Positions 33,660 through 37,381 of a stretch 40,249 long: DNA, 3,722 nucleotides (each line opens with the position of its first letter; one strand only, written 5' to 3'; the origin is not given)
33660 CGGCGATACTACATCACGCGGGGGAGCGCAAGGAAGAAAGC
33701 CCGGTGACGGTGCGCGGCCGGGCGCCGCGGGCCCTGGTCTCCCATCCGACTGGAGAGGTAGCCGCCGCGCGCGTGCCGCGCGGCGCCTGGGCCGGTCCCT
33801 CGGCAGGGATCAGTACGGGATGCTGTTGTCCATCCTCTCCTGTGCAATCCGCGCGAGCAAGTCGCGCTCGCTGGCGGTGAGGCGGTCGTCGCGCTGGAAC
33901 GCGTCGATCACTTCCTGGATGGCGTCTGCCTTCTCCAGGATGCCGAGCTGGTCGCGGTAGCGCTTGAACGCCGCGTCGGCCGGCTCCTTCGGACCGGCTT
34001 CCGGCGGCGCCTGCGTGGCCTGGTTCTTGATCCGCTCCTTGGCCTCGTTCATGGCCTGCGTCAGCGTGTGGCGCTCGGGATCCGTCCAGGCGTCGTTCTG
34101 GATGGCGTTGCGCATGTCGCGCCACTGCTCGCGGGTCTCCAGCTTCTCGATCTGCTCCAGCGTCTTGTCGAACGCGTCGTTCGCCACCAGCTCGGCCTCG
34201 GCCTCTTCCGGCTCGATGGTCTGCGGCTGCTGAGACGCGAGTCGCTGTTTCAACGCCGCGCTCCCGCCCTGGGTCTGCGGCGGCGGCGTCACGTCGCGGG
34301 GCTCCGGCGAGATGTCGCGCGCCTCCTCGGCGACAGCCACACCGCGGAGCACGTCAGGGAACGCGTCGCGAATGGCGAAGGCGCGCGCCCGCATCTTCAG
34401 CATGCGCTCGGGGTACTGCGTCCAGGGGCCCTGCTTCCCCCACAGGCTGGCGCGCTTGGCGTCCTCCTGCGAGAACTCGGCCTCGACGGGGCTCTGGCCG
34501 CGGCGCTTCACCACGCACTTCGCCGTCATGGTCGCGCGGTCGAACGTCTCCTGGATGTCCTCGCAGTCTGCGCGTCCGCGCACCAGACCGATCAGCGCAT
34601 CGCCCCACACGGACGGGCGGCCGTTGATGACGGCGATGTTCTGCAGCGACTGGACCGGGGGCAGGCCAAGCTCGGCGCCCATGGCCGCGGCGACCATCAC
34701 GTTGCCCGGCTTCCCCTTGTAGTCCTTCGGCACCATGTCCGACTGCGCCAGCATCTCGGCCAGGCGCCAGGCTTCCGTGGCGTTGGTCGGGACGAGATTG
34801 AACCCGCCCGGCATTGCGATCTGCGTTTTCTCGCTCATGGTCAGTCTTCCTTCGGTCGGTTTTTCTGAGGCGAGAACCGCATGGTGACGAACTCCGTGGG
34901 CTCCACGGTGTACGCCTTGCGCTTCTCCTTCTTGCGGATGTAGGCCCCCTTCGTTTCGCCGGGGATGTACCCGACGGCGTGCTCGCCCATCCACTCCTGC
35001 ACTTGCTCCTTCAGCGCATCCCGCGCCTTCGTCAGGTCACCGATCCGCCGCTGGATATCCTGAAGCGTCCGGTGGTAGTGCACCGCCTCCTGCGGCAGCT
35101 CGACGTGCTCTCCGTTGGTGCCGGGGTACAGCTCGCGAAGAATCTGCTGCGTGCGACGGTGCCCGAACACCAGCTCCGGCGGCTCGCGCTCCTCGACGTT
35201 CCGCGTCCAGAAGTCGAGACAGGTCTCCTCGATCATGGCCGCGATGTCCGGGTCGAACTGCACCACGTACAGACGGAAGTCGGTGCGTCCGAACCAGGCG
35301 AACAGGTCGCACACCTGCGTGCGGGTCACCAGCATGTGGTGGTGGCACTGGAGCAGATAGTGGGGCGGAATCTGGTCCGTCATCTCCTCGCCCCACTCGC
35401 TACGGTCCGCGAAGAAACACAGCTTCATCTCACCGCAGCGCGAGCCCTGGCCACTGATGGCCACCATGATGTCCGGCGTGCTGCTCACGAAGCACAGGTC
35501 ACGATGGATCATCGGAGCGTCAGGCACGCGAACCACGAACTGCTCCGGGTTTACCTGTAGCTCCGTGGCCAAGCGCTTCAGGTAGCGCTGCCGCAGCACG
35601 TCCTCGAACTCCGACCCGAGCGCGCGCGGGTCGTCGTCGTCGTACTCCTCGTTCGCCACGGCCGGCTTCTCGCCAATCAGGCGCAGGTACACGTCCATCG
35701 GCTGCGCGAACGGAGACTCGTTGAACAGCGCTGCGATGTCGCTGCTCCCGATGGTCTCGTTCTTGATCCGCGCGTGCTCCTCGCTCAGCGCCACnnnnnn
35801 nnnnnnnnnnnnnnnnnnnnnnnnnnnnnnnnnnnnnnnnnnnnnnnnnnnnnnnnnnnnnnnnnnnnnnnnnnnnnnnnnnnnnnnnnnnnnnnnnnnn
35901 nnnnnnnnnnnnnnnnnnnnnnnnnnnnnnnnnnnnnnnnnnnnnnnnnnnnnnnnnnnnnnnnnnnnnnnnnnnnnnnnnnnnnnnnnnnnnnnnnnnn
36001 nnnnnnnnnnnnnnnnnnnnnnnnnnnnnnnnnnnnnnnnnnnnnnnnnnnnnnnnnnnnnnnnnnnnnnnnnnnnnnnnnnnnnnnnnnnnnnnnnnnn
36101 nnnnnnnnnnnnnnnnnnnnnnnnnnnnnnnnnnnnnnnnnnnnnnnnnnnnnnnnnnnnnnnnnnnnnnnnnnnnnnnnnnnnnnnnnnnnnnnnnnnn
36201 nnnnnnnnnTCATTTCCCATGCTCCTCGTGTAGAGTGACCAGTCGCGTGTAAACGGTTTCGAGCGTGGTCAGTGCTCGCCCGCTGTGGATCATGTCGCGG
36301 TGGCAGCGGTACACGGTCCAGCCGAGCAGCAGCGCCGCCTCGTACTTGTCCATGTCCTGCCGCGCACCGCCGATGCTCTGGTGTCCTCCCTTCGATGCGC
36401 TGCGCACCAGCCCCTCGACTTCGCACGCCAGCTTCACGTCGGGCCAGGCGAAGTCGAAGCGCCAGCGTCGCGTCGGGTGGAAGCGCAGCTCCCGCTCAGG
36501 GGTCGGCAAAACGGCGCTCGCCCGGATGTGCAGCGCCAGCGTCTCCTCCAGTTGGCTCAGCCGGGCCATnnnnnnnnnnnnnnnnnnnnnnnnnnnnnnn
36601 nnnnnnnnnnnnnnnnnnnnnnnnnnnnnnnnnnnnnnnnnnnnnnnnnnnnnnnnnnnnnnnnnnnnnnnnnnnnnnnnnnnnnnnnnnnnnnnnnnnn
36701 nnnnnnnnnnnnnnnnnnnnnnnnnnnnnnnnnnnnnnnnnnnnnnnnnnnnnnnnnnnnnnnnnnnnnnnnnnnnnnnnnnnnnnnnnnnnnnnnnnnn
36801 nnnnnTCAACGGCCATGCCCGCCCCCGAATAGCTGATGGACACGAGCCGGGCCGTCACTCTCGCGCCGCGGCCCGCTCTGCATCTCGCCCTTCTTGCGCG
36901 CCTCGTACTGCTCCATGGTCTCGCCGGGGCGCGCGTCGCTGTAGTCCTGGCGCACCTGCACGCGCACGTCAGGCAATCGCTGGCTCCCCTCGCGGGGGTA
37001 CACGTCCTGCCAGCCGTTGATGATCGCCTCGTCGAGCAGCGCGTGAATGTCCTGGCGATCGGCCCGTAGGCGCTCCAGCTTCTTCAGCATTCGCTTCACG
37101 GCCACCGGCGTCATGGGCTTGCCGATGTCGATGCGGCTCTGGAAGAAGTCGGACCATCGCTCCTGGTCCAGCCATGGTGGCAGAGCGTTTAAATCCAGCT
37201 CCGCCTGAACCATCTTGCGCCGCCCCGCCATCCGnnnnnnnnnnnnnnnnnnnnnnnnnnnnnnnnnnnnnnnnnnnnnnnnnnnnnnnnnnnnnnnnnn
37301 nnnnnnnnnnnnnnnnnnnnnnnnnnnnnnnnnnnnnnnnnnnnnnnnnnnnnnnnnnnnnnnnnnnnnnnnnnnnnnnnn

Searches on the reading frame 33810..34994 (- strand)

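Call 25: search_protein_families(library=phrogs, proteins=[window:33810-34994:-], max_evalue=0.001)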
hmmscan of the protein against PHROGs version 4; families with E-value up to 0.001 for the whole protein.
window:33810-34994:- (394 aa): 6 families
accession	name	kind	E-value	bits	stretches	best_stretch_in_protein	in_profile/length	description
phrog_561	-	DNA, RNA and nucleotide metabolism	1.2e-63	217.5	1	69-342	299-584/633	RecT-like ssDNA annealing protein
phrog_4171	-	DNA, RNA and nucleotide metabolism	4.4e-20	73.6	1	72-333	40-296/392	RecT-like ssDNA annealing protein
phrog_10056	-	DNA, RNA and nucleotide metabolism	1.5e-09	38.7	1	155-326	119-282/302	RecT-like ssDNA annealing protein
phrog_252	-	DNA, RNA and nucleotide metabolism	5.1e-07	30.5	1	150-300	107-252/263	Bet-like ssDNA annealing protein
phrog_2780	-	DNA, RNA and nucleotide metabolism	5.7e-07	30.2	1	154-326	140-320/369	RecT-like ssDNA annealing protein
phrog_2760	-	DNA, RNA and nucleotide metabolism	0.00016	22.2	1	160-268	121-232/257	RecT-like ssDNA annealing protein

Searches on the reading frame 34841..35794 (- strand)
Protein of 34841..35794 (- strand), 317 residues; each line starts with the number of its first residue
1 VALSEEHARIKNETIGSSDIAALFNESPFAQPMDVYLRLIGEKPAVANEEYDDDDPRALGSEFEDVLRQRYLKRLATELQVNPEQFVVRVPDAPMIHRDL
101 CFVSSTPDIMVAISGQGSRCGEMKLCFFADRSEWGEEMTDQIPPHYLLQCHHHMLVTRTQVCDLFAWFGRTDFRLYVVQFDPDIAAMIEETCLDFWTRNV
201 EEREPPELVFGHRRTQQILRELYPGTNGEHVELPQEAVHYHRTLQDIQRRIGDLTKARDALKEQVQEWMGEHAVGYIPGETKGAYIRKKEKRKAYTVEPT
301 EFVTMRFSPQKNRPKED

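Call 25: search_protein_families(library=phrogs, proteins=[window:34841-35794:-], max_evalue=0.001)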
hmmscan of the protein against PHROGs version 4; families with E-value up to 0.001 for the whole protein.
window:34841-35794:- (317 aa): 2 families
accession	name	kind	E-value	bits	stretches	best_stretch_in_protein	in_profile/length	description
phrog_434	-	DNA, RNA and nucleotide metabolism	6.9e-49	168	1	12-298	65-333/372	RecE-like recombination exonuclease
phrog_149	-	DNA, RNA and nucleotide metabolism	0.00092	18.6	1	56-196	658-790/1242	exonuclease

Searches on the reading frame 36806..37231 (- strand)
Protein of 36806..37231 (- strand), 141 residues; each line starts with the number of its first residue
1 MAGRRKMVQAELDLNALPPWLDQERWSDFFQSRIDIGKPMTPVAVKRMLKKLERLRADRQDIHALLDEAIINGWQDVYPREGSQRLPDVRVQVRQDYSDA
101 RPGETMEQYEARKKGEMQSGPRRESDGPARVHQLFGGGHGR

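Call 25: search_protein_families(library=phrogs, proteins=[window:36806-37231:-], max_evalue=0.001)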
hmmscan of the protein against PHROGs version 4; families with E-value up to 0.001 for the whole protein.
window:36806-37231:- (141 aa): 2 families
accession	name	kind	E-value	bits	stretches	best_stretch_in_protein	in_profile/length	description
phrog_678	-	DNA, RNA and nucleotide metabolism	1.3e-16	62.1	1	15-119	217-323/346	replication initiation O-like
phrog_18589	-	unknown function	7.7e-10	40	1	16-80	35-101/156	-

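Call 105: search_protein_families(library=pfam, proteins=[window:36806-37231:-], max_evalue=0.01)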
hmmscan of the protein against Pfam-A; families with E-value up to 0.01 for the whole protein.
window:36806-37231:- (141 aa): 0 families
